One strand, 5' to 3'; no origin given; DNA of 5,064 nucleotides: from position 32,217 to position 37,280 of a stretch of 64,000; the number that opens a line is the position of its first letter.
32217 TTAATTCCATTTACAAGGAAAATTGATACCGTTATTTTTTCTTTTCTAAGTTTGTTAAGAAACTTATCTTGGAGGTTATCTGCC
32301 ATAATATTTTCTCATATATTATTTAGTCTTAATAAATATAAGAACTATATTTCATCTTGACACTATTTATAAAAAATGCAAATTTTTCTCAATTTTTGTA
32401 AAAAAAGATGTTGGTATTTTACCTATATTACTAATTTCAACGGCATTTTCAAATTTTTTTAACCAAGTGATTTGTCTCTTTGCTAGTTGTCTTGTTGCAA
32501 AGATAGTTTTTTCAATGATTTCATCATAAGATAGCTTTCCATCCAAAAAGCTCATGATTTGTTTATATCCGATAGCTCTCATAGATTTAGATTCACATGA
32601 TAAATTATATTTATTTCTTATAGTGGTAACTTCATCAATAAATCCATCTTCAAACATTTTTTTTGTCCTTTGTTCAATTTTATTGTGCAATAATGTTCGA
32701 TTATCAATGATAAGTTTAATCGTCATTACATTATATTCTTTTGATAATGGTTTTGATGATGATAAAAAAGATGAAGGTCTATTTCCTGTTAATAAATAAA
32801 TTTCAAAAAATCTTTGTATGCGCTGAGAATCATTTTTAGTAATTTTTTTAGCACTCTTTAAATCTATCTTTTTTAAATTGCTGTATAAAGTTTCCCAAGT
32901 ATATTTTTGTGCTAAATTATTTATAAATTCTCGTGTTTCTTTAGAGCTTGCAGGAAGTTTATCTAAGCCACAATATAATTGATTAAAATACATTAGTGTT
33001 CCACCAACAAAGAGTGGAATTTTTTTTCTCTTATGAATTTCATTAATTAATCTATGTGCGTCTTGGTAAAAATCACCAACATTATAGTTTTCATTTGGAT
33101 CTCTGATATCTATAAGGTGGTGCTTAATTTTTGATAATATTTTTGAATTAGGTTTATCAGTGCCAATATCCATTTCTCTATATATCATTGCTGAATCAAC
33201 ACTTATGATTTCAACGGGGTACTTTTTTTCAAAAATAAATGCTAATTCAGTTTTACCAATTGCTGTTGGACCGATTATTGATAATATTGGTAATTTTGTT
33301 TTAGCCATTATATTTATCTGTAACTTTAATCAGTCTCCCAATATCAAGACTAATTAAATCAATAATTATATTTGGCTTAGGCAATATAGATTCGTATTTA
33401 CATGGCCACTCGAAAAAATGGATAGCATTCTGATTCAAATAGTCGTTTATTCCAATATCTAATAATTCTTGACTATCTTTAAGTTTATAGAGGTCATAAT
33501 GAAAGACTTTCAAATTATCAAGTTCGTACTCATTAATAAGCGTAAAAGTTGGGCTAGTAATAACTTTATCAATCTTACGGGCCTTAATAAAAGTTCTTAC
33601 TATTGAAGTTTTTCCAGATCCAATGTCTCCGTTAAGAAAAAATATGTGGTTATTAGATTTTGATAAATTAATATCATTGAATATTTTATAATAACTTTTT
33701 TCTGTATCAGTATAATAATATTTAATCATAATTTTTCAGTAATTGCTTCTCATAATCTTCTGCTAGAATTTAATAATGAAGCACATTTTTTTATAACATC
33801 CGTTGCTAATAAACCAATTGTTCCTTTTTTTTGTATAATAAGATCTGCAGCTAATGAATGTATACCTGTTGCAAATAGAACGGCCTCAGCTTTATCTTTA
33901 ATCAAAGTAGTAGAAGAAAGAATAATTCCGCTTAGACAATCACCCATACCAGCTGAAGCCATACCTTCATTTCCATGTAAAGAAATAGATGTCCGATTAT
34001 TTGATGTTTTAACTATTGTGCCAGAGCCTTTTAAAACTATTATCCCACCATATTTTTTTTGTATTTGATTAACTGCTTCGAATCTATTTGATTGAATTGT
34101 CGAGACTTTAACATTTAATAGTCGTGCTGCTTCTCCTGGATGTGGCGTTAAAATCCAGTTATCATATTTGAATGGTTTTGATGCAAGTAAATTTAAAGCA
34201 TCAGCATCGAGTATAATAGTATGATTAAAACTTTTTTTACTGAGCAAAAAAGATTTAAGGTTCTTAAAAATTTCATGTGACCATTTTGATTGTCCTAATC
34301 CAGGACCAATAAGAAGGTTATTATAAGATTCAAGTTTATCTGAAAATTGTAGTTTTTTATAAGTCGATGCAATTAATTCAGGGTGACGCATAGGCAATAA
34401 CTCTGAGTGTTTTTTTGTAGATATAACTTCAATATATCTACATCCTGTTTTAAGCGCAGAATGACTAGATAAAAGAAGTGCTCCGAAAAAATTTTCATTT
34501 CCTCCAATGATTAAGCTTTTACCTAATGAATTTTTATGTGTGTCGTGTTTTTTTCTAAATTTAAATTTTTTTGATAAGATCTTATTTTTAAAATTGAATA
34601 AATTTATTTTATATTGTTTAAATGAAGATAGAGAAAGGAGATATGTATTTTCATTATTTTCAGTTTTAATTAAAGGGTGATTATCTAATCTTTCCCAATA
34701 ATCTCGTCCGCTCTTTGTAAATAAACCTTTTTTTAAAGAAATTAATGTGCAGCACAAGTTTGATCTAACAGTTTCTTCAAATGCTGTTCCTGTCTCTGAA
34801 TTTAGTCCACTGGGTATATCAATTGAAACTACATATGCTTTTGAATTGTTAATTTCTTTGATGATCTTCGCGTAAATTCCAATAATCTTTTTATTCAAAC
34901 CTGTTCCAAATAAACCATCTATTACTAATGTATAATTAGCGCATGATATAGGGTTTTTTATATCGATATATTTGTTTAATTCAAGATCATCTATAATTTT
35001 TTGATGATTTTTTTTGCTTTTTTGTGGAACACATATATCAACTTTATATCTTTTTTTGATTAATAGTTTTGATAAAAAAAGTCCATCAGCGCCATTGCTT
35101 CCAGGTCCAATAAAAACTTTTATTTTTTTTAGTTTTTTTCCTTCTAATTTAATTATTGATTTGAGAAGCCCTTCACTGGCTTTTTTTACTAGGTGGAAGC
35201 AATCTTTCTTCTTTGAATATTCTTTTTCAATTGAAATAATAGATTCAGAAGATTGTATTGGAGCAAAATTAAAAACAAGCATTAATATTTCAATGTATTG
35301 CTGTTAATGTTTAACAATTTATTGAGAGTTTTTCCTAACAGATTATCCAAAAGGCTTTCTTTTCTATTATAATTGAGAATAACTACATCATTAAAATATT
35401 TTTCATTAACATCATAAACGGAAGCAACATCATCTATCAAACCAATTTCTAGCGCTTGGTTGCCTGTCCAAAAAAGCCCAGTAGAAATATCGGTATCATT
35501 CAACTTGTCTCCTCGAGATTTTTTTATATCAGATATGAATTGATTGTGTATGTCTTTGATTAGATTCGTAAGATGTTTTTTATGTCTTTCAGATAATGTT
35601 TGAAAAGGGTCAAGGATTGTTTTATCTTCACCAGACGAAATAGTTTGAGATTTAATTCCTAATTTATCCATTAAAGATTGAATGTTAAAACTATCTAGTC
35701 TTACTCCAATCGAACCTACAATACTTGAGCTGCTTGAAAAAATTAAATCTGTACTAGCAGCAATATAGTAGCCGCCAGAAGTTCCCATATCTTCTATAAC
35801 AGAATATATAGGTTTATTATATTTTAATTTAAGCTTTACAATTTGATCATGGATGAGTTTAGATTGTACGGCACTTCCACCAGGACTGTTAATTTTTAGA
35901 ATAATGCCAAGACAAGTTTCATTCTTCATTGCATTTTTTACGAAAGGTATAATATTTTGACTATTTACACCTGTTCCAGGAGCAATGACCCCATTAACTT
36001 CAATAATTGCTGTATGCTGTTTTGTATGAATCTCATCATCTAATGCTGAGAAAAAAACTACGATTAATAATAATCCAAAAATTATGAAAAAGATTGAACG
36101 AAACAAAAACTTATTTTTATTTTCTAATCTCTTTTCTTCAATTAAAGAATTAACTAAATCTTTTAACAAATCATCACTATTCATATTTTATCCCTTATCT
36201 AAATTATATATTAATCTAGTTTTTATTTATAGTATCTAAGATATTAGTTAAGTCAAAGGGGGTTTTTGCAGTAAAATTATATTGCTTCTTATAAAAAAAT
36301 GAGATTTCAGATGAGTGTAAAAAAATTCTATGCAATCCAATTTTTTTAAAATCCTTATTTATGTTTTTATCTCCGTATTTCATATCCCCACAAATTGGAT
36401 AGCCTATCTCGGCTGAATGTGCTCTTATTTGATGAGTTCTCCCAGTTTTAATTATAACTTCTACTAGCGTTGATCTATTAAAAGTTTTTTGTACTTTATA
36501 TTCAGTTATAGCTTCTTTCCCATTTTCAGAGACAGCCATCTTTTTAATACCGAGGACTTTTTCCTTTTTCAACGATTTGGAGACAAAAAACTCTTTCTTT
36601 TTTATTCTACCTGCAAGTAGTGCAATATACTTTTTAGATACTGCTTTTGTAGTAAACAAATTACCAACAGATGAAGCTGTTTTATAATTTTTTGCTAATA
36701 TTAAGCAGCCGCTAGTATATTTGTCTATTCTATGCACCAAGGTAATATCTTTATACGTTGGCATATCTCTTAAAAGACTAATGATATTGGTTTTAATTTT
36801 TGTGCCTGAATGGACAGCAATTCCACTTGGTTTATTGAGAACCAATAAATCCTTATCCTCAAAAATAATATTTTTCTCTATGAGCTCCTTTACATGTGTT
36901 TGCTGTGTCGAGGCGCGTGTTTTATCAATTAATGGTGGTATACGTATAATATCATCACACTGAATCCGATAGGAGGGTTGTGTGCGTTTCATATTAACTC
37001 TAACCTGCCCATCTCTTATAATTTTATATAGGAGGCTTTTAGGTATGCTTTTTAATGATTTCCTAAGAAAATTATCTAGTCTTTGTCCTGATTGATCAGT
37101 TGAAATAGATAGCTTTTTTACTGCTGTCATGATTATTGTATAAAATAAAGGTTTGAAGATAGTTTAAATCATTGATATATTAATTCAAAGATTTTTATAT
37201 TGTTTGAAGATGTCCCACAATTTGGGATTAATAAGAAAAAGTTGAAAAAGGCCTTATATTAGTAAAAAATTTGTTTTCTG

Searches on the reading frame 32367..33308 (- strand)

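Call 51: search_protein_families(library=pfam, proteins=[window:32367-33308:-], max_evalue=0.00001)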
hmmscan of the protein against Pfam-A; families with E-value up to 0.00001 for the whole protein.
window:32367-33308:- (313 aa): 2 families
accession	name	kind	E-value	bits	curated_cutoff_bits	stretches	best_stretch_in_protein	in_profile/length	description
PF01715.23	IPPT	-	4.2e-80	269.4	23.6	1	42-285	2-242/243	IPP transferase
PF01745.22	IPT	-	7.6e-06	25.9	20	0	10-95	5-88/233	Isopentenyl transferase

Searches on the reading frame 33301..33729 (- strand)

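Call 51: search_protein_families(library=pfam, proteins=[window:33301-33729:-], max_evalue=0.00001)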
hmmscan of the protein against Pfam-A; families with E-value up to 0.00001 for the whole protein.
window:33301-33729:- (142 aa): 1 family
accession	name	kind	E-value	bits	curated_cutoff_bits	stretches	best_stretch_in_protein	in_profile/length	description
PF02367.23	TsaE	-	4.1e-30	104.8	26.6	1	14-125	8-118/128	Threonylcarbamoyl adenosine biosynthesis protein TsaE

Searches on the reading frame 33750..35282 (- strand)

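Call 51: search_protein_families(library=pfam, proteins=[window:33750-35282:-], max_evalue=0.00001)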
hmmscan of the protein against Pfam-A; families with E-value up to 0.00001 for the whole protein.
window:33750-35282:- (510 aa): 2 families
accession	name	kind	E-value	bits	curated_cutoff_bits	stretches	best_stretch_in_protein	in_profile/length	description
PF01256.23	Carb_kinase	-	4.2e-49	167.6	27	1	257-499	2-239/242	NAD(P)H-hydrate dehydratase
PF03853.21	YjeF_N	-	3.8e-29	102.3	24.9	1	31-186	4-169/169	YjeF-related protein N-terminus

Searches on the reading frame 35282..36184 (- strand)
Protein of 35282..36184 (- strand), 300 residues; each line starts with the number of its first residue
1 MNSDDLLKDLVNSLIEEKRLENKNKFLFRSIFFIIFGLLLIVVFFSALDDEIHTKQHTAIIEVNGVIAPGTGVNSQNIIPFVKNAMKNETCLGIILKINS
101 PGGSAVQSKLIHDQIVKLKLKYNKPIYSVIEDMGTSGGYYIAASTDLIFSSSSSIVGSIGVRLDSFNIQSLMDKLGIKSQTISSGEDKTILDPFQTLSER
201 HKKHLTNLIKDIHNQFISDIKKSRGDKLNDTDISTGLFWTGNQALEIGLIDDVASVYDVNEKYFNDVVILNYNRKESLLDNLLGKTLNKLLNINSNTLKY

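Call 51: search_protein_families(library=pfam, proteins=[window:35282-36184:-], max_evalue=0.00001)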
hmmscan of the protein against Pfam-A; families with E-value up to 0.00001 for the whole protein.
window:35282-36184:- (300 aa): 1 family
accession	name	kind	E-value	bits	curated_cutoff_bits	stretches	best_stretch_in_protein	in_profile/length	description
PF01343.23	Peptidase_S49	-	2.3e-34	119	24.9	1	121-261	4-145/154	Peptidase family S49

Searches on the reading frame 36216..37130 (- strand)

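Call 51: search_protein_families(library=pfam, proteins=[window:36216-37130:-], max_evalue=0.00001)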
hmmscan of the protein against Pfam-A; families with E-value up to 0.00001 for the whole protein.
window:36216-37130:- (304 aa): 2 families
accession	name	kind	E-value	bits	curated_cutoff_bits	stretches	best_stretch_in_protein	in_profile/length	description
PF00849.27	PseudoU_synth_2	-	2.7e-32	112.5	26.8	1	94-240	1-151/152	RNA pseudouridylate synthase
PF01479.30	S4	-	1.4e-08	34.8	22.8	1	16-61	1-47/48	S4 domain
